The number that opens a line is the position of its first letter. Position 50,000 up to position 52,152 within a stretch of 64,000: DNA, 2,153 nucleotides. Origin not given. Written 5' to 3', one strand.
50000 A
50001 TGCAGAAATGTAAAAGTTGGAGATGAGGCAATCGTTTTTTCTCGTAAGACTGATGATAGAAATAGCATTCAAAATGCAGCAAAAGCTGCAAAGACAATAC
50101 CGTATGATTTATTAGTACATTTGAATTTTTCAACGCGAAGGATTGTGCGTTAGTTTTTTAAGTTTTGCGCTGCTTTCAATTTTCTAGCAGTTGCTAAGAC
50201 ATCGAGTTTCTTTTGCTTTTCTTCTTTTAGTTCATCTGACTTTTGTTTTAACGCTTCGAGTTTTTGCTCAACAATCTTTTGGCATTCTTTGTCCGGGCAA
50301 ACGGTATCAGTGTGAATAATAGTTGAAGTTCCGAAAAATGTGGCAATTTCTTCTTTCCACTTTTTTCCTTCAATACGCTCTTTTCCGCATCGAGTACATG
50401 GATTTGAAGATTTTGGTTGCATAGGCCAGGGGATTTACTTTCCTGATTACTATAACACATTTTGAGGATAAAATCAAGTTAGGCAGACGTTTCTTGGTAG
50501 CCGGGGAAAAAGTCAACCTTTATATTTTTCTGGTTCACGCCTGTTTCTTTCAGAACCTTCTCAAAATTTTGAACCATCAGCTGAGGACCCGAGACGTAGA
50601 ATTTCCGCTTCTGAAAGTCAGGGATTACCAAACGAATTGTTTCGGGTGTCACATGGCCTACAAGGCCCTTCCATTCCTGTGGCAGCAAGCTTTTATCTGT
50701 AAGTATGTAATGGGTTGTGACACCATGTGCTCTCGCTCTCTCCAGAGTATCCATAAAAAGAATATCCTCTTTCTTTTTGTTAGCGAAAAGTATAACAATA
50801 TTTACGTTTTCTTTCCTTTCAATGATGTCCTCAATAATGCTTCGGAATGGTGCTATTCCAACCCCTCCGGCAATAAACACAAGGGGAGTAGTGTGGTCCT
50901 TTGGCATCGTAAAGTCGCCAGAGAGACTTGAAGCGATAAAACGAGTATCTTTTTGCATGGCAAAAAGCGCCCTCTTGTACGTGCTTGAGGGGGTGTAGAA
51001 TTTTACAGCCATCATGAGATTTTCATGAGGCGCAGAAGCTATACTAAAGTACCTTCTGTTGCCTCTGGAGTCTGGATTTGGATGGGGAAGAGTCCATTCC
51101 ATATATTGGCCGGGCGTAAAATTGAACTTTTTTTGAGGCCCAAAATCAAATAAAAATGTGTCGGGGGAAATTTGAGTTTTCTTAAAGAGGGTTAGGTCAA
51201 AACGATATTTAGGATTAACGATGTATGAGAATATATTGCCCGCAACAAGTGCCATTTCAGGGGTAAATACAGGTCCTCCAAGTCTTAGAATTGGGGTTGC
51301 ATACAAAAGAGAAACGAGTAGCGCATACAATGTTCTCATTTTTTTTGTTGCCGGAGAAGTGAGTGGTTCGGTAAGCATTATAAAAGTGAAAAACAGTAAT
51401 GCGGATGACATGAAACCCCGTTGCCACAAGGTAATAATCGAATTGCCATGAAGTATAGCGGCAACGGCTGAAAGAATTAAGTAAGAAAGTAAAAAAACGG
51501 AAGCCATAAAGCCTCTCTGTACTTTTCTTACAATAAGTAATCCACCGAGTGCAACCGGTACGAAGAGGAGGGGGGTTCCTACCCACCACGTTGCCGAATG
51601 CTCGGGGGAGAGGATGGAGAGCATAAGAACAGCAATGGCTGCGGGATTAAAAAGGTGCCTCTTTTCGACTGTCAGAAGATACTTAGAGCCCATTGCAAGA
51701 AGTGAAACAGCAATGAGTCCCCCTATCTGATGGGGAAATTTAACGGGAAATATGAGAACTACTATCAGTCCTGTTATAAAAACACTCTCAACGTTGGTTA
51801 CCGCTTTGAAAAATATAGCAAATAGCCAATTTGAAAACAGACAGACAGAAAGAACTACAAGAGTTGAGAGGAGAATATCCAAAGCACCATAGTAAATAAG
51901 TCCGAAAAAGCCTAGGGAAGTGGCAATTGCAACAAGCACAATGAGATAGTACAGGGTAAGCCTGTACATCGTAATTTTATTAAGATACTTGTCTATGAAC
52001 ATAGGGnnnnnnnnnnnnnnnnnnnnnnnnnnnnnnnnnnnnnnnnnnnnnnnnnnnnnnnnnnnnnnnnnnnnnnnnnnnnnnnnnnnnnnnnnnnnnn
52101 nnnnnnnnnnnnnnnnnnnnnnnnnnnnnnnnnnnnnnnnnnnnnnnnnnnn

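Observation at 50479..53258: Flavin-trafficking redox module: FMN-binding protein + ApbE + membrane::FNR fusion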

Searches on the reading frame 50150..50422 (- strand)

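Call 3: search_protein_families(library=pfam, proteins=[window:50150-50422:-], max_evalue=0.01)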
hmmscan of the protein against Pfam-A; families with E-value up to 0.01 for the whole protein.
window:50150-50422:- (90 aa): 1 family
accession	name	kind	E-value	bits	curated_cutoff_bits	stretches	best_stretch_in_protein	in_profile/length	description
PF03879.20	Cgr1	-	0.0029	18.5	32.5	1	15-84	4-72/108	Cgr1 family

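Call 4: search_protein_families(library=ncbifam, proteins=[window:50150-50422:-], max_evalue=0.01)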
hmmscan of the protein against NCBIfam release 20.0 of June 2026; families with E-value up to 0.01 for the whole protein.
window:50150-50422:- (90 aa): 0 families

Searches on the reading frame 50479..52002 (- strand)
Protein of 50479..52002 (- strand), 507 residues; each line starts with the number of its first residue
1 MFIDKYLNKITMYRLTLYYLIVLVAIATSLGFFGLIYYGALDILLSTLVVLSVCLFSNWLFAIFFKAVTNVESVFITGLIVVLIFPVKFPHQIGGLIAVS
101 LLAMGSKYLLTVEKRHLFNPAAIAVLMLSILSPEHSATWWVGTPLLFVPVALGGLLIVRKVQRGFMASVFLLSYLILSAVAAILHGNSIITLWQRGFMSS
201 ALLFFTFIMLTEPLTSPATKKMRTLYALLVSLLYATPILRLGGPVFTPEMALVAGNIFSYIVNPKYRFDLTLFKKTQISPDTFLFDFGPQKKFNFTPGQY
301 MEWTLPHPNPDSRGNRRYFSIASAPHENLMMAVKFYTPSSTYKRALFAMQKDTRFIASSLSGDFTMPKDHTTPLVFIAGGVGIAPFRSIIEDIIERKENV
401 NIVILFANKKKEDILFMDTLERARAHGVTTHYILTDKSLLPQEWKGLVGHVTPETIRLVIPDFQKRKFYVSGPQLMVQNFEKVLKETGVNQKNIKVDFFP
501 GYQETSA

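Call 3: search_protein_families(library=pfam, proteins=[window:50479-52002:-], max_evalue=0.01)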
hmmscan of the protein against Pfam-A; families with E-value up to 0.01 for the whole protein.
window:50479-52002:- (507 aa): 4 families
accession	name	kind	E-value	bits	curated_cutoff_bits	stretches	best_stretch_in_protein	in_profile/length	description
PF00175.26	NAD_binding_1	-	3.3e-15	57.1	22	1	376-480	1-107/109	Oxidoreductase NAD-binding domain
PF03116.20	NQR2_RnfD_RnfE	-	3.6e-10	40.1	27.7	2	20-140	17-136/296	NQR2, RnfD, RnfE family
PF08030.17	NAD_binding_6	-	0.0023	18.5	22.2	1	374-414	4-49/156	Ferric reductase NAD binding domain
PF00970.30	FAD_binding_6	-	0.0026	18.5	21.1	1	270-336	2-70/99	Oxidoreductase FAD-binding domain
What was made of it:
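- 50479..51207 (-): FNR-type FAD/NAD(P)H-binding domain of the fusion protein (residues 266-507, plus the stop codon). PF00175 at E 3.3e-15 and a weak PF00970 hit (call 3).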

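Call 4: search_protein_families(library=ncbifam, proteins=[window:50479-52002:-], max_evalue=0.01)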
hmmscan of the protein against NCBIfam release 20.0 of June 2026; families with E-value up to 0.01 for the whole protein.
window:50479-52002:- (507 aa): 25 families
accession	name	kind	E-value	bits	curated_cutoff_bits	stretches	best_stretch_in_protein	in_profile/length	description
NF009805.0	PRK13289.1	equivalog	2.8e-23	82.5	432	1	292-500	182-393/399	NO-inducible flavohemoprotein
NF005963.0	PRK08051.1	equivalog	1.8e-18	66.7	230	1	278-499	14-230/233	NAD(P)H-flavin reductase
NF040810.1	BenC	equivalog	5.5e-18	65.2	430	1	269-496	106-327/333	benzoate 1,2-dioxygenase electron transfer component BenC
TIGR02160.1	PA_CoA_Oxy5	hypoth_equivalog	2.1e-17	63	420.8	1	290-500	28-242/352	1,2-phenylacetyl-CoA epoxidase subunit PaaE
NF058606.1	GlBtMonoRdsGbcB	equivalog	2.4e-17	62.9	500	1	281-494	29-242/362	glycine betaine monooxygenase reductase subunit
NF045803.1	MethMoxFADbindMmoC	equivalog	9.4e-15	54.2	500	1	290-497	135-338/343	aromatic/alkene monooxygenase hydroxylase FAD-binding subunit MmoC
TIGR01941.1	nqrF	equivalog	5.7e-13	48.6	295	1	320-499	210-403/405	NADH:ubiquinone reductase (Na(+)-transporting) subunit F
NF008822.0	PRK11872.1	equivalog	1.2e-12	47.5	402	1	289-498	131-334/341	anthranilate 1,2-dioxygenase electron transfer component AntC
NF052252.1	flav_redu_LuxG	exception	2.1e-12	46.7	340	1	287-497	20-227/232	flavin mononucleotide reductase LuxG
NF007964.0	PRK10684.1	equivalog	8e-12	44.7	383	1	270-499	12-238/333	NADH oxidoreductase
TIGR02911.1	sulfite_red_B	equivalog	1.3e-11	44.1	288.6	1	345-497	72-222/261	anaerobic sulfite reductase subunit AsrB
NF000796.0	PRK00054.1-1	equivalog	2.1e-10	40.3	224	1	291-489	25-194/254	dihydroorotate dehydrogenase electron transfer subunit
NF040830.1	sulfhyd_ShyC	equivalog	2.2e-08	33.7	600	1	290-427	34-164/288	NAD(P)-dependent hydrogenase/sulfhydrogenase 2 subunit gamma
NF006220.0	PRK08345.1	subfamily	3.2e-08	33.2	395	1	290-436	38-181/294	cytochrome-c3 hydrogenase subunit gamma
NF004859.0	PRK06214.1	equivalog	4.8e-07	28.8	432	1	362-431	383-453/539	sulfite reductase subunit alpha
TIGR01946.1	rnfD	subfamily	3.3e-05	23.4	207.05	1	153-234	208-289/327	RnfABCDGE type electron transport complex subunit D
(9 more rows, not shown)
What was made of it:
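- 51208..52002 (-): NqrB/RnfD-like membrane domain of the fusion protein (residues 1-265, about 10 helices). PF03116 at 40.1 bits and TIGR01946 rnfD (calls 3, 4).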

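Call 6: find_homologous_proteins(query=window:50479-52002:-, max_evalue=0.00001)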
Query window:50479-52002:- (507 aa): 6447 proteins with E <= 0.00001 among 8000 candidates; the best 120 are listed.
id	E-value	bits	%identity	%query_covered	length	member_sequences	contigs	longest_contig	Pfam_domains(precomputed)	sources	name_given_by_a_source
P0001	0.0e+0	1124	100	100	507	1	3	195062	PF00175.27,PF03116.21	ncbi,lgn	-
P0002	2.0e-284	962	84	100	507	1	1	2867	PF00175.27,PF03116.21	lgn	-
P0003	1.2e-259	880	77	100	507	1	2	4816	PF00175.27,PF03116.21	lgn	-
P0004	9.2e-251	851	75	100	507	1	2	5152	PF00175.27,PF03116.21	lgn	-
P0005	1.8e-247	840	73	100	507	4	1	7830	PF00175.27,PF03116.21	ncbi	-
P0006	8.0e-243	825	72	100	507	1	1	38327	PF00175.27,PF03116.21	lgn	-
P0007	9.3e-235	798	70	100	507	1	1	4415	PF00175.27,PF03116.21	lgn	-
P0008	6.6e-226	769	66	98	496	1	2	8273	PF00175.27,PF03116.21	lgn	-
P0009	6.2e-221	753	66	100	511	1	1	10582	PF00175.27,PF03116.21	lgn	-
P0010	2.4e-209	714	64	99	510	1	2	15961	PF00175.27,PF03116.21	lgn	-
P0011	4.1e-209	714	62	100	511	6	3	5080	PF00175.27,PF03116.21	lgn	-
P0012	1.6e-205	702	61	100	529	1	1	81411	PF00175.27,PF03116.21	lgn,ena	-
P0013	2.5e-204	698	61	100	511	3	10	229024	PF00175.27,PF03116.21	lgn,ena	-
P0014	5.5e-204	697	61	99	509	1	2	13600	PF00175.27,PF03116.21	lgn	-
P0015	1.7e-202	692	60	100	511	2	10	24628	PF00175.27,PF03116.21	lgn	-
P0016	3.0e-195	668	58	100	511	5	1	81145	PF00175.27,PF03116.21,PF08030.18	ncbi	-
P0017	1.3e-194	666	60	100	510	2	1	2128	PF00175.27,PF03116.21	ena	-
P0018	6.1e-191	654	59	99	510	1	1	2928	PF00175.27,PF03116.21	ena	-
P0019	2.8e-190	651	58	98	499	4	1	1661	PF00175.27,PF03116.21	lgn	-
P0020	2.1e-189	649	59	100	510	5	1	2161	PF00175.27,PF03116.21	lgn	-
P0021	9.8e-189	646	57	100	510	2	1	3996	PF00175.27,PF03116.21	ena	-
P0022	2.6e-188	645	59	99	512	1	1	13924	PF00175.27,PF03116.21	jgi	jgi:ferredoxin-NADP reductase/Na+-translocating ferredoxin:NAD+ oxidoreductase RnfD subunit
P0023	3.4e-185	635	58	99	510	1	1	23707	PF00175.27,PF03116.21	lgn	-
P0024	3.5e-183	628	57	99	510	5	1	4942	PF00175.27,PF03116.21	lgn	-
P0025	2.9e-182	625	58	99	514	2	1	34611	PF00175.27,PF03116.21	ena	-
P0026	1.0e-181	623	56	99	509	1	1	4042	PF00175.27,PF03116.21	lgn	-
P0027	1.5e-181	623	56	99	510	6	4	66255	PF00175.27,PF03116.21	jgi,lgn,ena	jgi:ferredoxin-NADP reductase/Na+-translocating ferredoxin:NAD+ oxidoreductase RnfD subunit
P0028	3.0e-181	622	56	99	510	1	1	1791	PF00175.27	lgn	-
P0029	5.8e-181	621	56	99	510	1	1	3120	PF00175.27,PF03116.21,PF00970.31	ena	-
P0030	7.6e-181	620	57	99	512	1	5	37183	PF00175.27,PF03116.21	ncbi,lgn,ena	-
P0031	2.3e-180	619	55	99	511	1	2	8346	PF00175.27,PF03116.21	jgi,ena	jgi:ferredoxin-NADP reductase/Na+-translocating ferredoxin:NAD+ oxidoreductase RnfD subunit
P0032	4.4e-180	618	57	99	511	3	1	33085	PF00175.27,PF03116.21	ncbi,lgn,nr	ncbi:oxidoreductase [Patescibacteria group bacterium]|nr:oxidoreductase [Patescibacteria group bacte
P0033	5.3e-180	618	56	99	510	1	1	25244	PF00175.27,PF03116.21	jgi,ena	-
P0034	8.9e-180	617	55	100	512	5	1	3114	PF00175.27,PF03116.21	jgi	jgi:ferredoxin-NADP reductase/Na+-translocating ferredoxin:NAD+ oxidoreductase RnfD subunit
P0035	1.4e-179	616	57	99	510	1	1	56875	PF00175.27,PF03116.21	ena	-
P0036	2.4e-179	615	56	99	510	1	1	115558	PF00175.27,PF03116.21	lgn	-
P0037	2.7e-179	615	55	99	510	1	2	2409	PF00175.27,PF03116.21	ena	-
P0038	2.9e-179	615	55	99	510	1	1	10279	PF00175.27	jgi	-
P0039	1.9e-178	612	56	97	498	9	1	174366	PF00175.27,PF03116.21,PF00970.31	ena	-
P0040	2.3e-178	612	57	97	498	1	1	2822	PF00175.27,PF03116.21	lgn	-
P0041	2.8e-178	612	56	99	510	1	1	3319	PF00175.27,PF03116.21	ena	-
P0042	4.1e-178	611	56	99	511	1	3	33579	PF00175.27,PF03116.21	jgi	jgi:ferredoxin-NADP reductase/Na+-translocating ferredoxin:NAD+ oxidoreductase RnfD subunit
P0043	6.0e-178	611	55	99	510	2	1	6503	PF00175.27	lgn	-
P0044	7.4e-178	610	55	99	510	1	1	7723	PF00175.27,PF03116.21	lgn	-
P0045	7.6e-178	610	55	99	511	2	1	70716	PF00175.27,PF03116.21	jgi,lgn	jgi:ferredoxin-NADP reductase/Na+-translocating ferredoxin:NAD+ oxidoreductase RnfD subunit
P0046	7.8e-178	610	55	99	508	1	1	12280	PF00175.27,PF03116.21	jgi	jgi:ferredoxin-NADP reductase/Na+-translocating ferredoxin:NAD+ oxidoreductase RnfD subunit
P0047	7.8e-178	610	57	99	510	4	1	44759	PF00175.27,PF03116.21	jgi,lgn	jgi:ferredoxin-NADP reductase/Na+-translocating ferredoxin:NAD+ oxidoreductase RnfD subunit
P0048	8.5e-178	610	56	99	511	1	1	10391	PF00175.27,PF03116.21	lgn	-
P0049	1.2e-177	610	56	99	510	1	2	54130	PF00175.27,PF03116.21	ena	-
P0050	1.8e-177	609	58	97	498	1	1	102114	PF00175.27,PF03116.21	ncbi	-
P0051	3.4e-177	608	55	99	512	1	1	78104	PF00175.27,PF03116.21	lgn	-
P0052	4.5e-177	608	56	99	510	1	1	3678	PF00175.27,PF03116.21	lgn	-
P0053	5.0e-177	608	55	99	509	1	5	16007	PF00175.27,PF03116.21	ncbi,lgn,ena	-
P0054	5.9e-177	607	55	99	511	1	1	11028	PF00175.27,PF03116.21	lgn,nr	nr:RnfABCDGE type electron transport complex subunit D [Candidatus Levybacteria bacterium]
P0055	8.1e-177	607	54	99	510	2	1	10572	PF00175.27,PF03116.21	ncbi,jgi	ncbi:MAG: oxidoreductase [Candidatus Levyibacteriota bacterium]|jgi:ferredoxin-NADP reductase/Na+-tr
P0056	8.7e-177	607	55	99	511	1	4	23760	PF00175.27,PF03116.21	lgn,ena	-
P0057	1.2e-176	606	56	99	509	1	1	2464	PF00175.27,PF03116.21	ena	-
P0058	1.3e-176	606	54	99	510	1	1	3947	PF00175.27,PF03116.21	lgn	-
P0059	1.6e-176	606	55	99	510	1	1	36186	PF00175.27,PF03116.21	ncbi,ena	-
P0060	2.5e-176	605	55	99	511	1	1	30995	PF00175.27,PF03116.21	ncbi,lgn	-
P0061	6.3e-176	604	55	99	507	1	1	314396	PF00175.27,PF03116.21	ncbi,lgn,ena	-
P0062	8.2e-176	604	55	99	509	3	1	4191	PF00175.27,PF03116.21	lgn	-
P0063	1.1e-175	603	55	99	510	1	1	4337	PF00175.27,PF03116.21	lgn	-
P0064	1.5e-175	603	54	99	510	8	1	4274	PF00175.27,PF03116.21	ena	-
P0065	1.7e-175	603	55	99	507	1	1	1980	PF00175.27,PF03116.21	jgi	jgi:ferredoxin-NADP reductase/Na+-translocating ferredoxin:NAD+ oxidoreductase RnfD subunit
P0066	2.0e-175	602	54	99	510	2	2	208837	PF00175.27,PF03116.21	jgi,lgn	jgi:ferredoxin-NADP reductase/Na+-translocating ferredoxin:NAD+ oxidoreductase RnfD subunit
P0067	2.2e-175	602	55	99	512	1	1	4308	PF00175.27,PF03116.21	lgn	-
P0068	2.5e-175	602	56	99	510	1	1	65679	PF00175.27,PF03116.21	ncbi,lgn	-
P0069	2.7e-175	602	56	99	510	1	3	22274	PF00175.27,PF03116.21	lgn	-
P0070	5.3e-175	601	55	99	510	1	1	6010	PF00175.27,PF03116.21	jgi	jgi:ferredoxin-NADP reductase/Na+-translocating ferredoxin:NAD+ oxidoreductase RnfD subunit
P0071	5.5e-175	601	54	99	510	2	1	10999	PF00175.27,PF03116.21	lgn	-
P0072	8.7e-175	600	56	99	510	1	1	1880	PF00175.27,PF03116.21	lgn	-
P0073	9.2e-175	600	55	99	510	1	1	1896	PF00175.27,PF03116.21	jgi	jgi:ferredoxin-NADP reductase/Na+-translocating ferredoxin:NAD+ oxidoreductase RnfD subunit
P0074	9.3e-175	600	55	99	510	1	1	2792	PF00175.27,PF03116.21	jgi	jgi:glycine betaine catabolism B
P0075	9.7e-175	600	57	96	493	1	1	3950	PF00175.27,PF03116.21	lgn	-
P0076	1.1e-174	600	56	97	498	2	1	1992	PF00175.27,PF03116.21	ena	-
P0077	2.3e-174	599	55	99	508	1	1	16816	PF00175.27,PF03116.21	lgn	-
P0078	5.1e-174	598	56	99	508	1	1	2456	PF00175.27,PF03116.21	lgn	-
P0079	7.1e-174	597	56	99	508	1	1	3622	PF00175.27,PF03116.21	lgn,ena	-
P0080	9.6e-174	597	55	99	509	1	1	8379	PF00175.27,PF03116.21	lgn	-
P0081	1.2e-173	597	55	99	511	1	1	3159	PF00175.27,PF03116.21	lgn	-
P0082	1.3e-173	596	55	99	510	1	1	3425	PF00175.27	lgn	-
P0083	1.4e-173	596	54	99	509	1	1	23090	PF00175.27,PF03116.21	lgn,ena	-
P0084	1.8e-173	596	56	99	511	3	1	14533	PF00175.27,PF03116.21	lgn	-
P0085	2.5e-173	596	55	98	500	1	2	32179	PF00175.27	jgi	jgi:ferredoxin-NADP reductase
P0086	6.2e-173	594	55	99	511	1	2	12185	PF00175.27,PF03116.21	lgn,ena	-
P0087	7.2e-173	594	56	99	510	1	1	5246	PF00175.27,PF03116.21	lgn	-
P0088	7.4e-173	594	54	99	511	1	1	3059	PF00175.27,PF03116.21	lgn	-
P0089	7.5e-173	594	55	99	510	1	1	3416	PF00175.27,PF03116.21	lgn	-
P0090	8.6e-173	594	55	99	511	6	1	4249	PF00175.27,PF03116.21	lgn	-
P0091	8.9e-173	594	55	99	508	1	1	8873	PF00175.27,PF03116.21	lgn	-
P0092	1.1e-172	593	53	99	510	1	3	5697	PF00175.27,PF03116.21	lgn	-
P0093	1.4e-172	593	54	99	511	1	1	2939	PF00175.27,PF03116.21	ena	-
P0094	1.5e-172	593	55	98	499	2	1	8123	PF00175.27,PF03116.21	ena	-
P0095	2.1e-172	593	55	97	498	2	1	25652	PF00175.27,PF03116.21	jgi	jgi:ferredoxin-NADP reductase/Na+-translocating ferredoxin:NAD+ oxidoreductase RnfD subunit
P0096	2.6e-172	592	55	99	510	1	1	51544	PF00175.27,PF03116.21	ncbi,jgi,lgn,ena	jgi:ferredoxin-NADP reductase/Na+-translocating ferredoxin:NAD+ oxidoreductase RnfD subunit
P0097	2.8e-172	592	54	99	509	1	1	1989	PF00175.27,PF03116.21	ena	-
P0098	2.8e-172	592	54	99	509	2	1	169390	PF00175.27,PF03116.21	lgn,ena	-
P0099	3.1e-172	592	55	99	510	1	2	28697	PF00175.27,PF03116.21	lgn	-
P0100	4.3e-172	591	54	99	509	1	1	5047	PF00175.27,PF03116.21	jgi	jgi:glycine betaine catabolism B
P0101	5.6e-172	591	55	99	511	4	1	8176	PF00175.27,PF03116.21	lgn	-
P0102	6.8e-172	591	55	99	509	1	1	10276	PF00175.27,PF03116.21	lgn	-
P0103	7.0e-172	591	55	97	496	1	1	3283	PF00175.27,PF03116.21,PF00970.31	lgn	-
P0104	7.5e-172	591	54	99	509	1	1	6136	PF00175.27,PF03116.21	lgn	-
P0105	8.8e-172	590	56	99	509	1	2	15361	PF00175.27,PF03116.21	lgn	-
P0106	9.2e-172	590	55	97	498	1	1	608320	PF00175.27,PF03116.21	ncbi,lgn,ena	-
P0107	1.7e-171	590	55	99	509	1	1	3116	PF00175.27,PF03116.21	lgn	-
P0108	1.8e-171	589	54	97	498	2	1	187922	PF00175.27,PF03116.21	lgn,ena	-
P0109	2.0e-171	589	53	99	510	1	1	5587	PF00175.27,PF03116.21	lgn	-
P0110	2.2e-171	589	56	99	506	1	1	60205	PF00175.27,PF03116.21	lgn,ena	-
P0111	2.4e-171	589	53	99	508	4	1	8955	PF00175.27,PF03116.21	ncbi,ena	-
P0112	3.8e-171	588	55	99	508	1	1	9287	PF00175.27,PF03116.21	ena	-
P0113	7.8e-171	587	55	99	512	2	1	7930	PF00175.27,PF03116.21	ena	-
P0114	1.2e-170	587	56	97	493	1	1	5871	PF00175.27,PF03116.21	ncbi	ncbi:MAG: RnfABCDGE type electron transport complex subunit D, partial [Candidatus Levyibacteriota b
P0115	1.3e-170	587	54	97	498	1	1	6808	PF00175.27,PF03116.21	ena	-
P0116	1.4e-170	587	53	99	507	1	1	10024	PF00175.27,PF03116.21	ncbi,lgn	ncbi:MAG TPA: FAD-binding oxidoreductase [Patescibacteria group bacterium]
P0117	1.5e-170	586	54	99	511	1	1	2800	PF00175.27,PF03116.21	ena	-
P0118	1.7e-170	586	54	99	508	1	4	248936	PF00175.27,PF03116.21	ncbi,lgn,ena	-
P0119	1.7e-170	586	53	99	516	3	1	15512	PF00175.27,PF03116.21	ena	-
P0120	1.7e-170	586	55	99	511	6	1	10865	PF00175.27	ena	-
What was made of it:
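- Public annotations often name the fusion 'RnfABCDGE type electron transport complex subunit D' (call 6).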
